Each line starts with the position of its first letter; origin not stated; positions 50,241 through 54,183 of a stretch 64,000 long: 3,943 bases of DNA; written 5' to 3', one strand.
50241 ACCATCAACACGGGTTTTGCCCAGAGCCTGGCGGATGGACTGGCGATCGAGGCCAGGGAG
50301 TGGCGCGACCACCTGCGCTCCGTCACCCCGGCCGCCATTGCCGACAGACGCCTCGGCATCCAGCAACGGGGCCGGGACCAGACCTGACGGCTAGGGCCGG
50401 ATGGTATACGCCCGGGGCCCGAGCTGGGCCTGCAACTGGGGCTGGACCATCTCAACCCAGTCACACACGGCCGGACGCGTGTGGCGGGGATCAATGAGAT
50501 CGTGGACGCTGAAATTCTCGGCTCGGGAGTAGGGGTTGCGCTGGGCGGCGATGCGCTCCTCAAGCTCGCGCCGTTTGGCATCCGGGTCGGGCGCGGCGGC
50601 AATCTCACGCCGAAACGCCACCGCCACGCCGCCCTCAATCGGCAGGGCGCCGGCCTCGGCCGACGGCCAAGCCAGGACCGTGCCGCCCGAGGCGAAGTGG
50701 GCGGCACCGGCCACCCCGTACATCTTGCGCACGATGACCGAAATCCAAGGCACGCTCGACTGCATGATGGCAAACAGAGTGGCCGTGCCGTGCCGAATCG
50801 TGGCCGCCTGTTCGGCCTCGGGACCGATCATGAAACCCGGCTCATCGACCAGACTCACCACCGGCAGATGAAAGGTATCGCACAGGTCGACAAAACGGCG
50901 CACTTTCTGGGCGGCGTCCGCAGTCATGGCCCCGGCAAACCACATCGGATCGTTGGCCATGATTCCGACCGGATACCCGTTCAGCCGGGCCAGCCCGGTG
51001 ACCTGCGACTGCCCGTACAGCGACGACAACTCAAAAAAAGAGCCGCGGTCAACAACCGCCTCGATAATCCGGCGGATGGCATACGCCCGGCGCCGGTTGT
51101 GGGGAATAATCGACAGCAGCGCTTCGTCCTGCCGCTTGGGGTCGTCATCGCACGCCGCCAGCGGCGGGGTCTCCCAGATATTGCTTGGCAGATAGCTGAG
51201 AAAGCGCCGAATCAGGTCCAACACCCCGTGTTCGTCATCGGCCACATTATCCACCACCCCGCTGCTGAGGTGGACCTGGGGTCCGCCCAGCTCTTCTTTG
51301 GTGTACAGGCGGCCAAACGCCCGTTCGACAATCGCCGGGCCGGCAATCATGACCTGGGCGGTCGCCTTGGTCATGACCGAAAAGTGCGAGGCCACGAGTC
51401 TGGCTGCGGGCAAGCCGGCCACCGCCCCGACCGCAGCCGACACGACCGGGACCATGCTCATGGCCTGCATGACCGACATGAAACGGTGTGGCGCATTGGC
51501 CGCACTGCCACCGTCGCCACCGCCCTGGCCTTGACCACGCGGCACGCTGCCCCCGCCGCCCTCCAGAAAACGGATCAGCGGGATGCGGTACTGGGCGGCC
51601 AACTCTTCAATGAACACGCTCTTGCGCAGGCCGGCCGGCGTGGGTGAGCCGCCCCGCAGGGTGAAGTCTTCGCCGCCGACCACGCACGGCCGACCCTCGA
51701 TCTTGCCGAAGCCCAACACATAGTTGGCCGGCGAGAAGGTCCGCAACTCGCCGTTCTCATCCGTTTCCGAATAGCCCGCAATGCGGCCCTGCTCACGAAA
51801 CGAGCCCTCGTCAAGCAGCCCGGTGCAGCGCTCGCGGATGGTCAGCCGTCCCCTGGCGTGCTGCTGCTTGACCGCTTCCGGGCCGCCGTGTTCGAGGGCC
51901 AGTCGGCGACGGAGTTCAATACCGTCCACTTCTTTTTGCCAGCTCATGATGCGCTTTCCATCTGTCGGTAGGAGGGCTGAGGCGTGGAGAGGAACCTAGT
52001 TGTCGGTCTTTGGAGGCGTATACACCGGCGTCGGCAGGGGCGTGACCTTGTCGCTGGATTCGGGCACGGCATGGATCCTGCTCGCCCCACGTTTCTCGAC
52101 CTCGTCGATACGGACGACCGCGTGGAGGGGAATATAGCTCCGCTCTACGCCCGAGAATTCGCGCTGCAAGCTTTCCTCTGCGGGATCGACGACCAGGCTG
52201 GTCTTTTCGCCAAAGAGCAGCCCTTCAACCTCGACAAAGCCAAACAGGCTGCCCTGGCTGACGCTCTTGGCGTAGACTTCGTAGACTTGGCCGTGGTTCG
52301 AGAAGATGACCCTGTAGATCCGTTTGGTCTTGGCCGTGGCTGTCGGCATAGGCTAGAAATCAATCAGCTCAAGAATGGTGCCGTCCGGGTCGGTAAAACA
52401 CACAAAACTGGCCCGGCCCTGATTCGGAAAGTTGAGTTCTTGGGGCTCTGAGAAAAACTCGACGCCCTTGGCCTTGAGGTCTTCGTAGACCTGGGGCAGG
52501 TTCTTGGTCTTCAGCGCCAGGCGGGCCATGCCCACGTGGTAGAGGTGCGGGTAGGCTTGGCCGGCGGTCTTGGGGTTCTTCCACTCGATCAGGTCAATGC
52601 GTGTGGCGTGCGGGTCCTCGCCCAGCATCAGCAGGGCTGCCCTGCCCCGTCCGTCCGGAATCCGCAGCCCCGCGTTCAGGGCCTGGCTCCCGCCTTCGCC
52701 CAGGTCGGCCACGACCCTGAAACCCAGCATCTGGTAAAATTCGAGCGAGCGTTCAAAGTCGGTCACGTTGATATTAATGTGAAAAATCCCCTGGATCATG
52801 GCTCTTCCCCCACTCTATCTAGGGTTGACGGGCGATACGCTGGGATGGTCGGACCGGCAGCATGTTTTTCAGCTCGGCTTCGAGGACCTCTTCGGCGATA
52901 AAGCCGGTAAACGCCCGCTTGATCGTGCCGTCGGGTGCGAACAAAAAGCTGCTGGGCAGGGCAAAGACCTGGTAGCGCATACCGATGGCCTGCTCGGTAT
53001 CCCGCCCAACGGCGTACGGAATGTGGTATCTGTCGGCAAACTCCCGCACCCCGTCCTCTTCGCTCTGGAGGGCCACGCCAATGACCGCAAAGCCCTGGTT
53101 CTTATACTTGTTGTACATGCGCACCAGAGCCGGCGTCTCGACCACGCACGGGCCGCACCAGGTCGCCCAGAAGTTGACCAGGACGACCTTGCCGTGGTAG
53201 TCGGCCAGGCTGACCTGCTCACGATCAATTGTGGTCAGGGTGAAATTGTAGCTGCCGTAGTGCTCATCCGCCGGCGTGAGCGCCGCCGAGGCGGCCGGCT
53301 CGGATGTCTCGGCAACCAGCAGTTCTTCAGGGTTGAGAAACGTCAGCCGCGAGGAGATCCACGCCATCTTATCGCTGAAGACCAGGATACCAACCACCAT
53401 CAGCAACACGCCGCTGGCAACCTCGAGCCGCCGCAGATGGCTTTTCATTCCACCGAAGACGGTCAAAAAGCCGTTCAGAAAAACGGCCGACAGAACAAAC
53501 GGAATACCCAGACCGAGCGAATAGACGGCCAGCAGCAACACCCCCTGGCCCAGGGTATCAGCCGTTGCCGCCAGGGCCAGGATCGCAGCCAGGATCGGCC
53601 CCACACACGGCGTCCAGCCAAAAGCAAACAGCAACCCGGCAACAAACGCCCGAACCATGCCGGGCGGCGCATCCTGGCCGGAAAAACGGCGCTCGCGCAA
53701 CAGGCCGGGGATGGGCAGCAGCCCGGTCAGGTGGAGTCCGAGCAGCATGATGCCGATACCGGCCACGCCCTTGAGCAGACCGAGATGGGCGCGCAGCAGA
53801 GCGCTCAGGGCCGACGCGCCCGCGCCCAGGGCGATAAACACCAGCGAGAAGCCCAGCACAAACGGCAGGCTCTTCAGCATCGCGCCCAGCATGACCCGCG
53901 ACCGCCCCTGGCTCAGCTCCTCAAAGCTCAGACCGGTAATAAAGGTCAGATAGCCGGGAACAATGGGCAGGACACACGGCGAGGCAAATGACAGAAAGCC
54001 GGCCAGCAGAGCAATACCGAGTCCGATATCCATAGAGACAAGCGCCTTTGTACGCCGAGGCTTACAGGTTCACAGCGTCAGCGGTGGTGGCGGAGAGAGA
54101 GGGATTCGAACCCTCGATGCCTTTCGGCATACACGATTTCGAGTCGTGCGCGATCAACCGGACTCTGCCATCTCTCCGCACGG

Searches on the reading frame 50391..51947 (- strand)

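Call 76: search_protein_families(library=pfam, proteins=[window:50391-51947:-], max_evalue=0.000001)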
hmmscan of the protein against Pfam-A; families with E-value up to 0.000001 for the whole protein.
window:50391-51947:- (518 aa): 2 families
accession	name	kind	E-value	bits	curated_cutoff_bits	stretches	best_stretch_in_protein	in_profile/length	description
PF01039.27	Carboxyl_trans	-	3.9e-97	326.4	22.3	1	28-499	1-476/493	Carboxyl transferase domain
PF03255.19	ACCA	-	1.2e-10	41.6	23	0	344-419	131-205/310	Acetyl co-enzyme A carboxylase carboxyltransferase-like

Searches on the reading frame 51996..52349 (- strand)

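Call 76: search_protein_families(library=pfam, proteins=[window:51996-52349:-], max_evalue=0.000001)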
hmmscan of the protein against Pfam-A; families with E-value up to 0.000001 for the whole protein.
window:51996-52349:- (117 aa): 1 family
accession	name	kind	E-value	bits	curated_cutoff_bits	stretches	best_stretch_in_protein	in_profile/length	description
PF08850.16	DUF1820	-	8.6e-39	132.4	27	1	11-106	2-96/97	Domain of unknown function (DUF1820)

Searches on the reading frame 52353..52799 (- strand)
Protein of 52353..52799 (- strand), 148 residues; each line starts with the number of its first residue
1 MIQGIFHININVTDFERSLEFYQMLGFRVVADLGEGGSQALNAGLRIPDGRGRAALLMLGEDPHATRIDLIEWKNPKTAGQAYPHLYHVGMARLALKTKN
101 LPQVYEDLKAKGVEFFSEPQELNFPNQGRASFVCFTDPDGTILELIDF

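Call 76: search_protein_families(library=pfam, proteins=[window:52353-52799:-], max_evalue=0.000001)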
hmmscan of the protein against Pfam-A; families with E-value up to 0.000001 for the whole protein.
window:52353-52799:- (148 aa): 1 family
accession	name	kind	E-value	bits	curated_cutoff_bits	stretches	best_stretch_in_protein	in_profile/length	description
PF00903.31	Glyoxalase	-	3.6e-13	50.4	20.6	1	4-145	1-121/121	Glyoxalase/Bleomycin resistance protein/Dioxygenase superfamily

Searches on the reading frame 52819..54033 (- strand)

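Call 51: search_protein_families(library=ncbifam, proteins=[window:52819-54033:-], max_evalue=0.00001)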
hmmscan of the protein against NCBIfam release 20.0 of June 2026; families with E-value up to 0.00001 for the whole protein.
window:52819-54033:- (404 aa): 12 families
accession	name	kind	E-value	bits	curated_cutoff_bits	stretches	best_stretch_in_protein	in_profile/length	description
NF002854.0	PRK03147.1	subfamily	1.1e-32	113.3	170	1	262-393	43-174/176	thiol-disulfide oxidoreductase ResA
NF041202.1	StoA_CxxC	exception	1e-16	61.3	210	1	261-384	33-157/163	endospore biogenesis thiol-disulfide oxidoreductase StoA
NF047696.1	ThlDiSintTplARhiz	equivalog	1.9e-16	60.5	230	1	250-327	66-143/219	thiol:disulfide interchange protein TlpA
TIGR00385.1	dsbE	subfamily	3.3e-16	59.4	123.15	1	279-390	61-169/173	DsbE family thiol:disulfide interchange protein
NF041054.1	WAxxUGC_long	equivalog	4.9e-12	45.8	300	1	263-377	86-200/354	ResA-like WAxxUGC motif-containing protein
NF011941.0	PRK15412.1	equivalog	1.1e-11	44.6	359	1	280-391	67-175/185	thiol:disulfide interchange protein DsbE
TIGR01068.1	thioredoxin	equivalog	7.2e-11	42.2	96.8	1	281-313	14-46/101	thioredoxin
NF045694.1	seleno_TsoB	exception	2.2e-09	36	805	0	11-186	191-359/572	rhodanese/DsbD fusion-like selenoprotein TsoB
NF001419.0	PRK00293.1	subfamily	2.4e-08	33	330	0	7-221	174-384/574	protein-disulfide reductase DsbD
NF006960.0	PRK09437.1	equivalog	5.1e-07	29.7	140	1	263-358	12-107/156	thioredoxin-dependent thiol peroxidase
NF007900.0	PRK10606.1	equivalog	1.5e-06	27.9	270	1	262-321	6-64/183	glutathione peroxidase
NF010625.0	PRK14018.1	equivalog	2.1e-06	26.5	522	1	265-389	40-170/521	bifunctional peptide-methionine (S)-S-oxide reductase MsrA/peptide-methionine (R)-S-oxide reductase MsrB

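Call 76: search_protein_families(library=pfam, proteins=[window:52819-54033:-], max_evalue=0.000001)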
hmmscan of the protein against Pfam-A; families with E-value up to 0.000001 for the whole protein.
window:52819-54033:- (404 aa): 6 families
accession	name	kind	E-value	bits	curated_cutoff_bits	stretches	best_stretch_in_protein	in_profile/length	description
PF00578.27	AhpC-TSA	-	6.5e-24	84.7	26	1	263-373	7-123/124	AhpC/TSA family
PF08534.16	Redoxin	-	1.1e-21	77.6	26.6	1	263-386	8-142/148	Redoxin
PF13905.12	Thioredoxin_8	-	4.4e-11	43.4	27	1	281-371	1-94/94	Thioredoxin-like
PF02683.22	DsbD_TM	-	9.1e-11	41.9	27.1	1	6-218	6-214/219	Cytochrome C biogenesis protein transmembrane domain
PF00085.26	Thioredoxin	-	1.4e-08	35.1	23.5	1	281-327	18-63/103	Thioredoxin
PF13098.12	Thioredoxin_2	-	1.5e-07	32.1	27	1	280-388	4-104/104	Thioredoxin-like domain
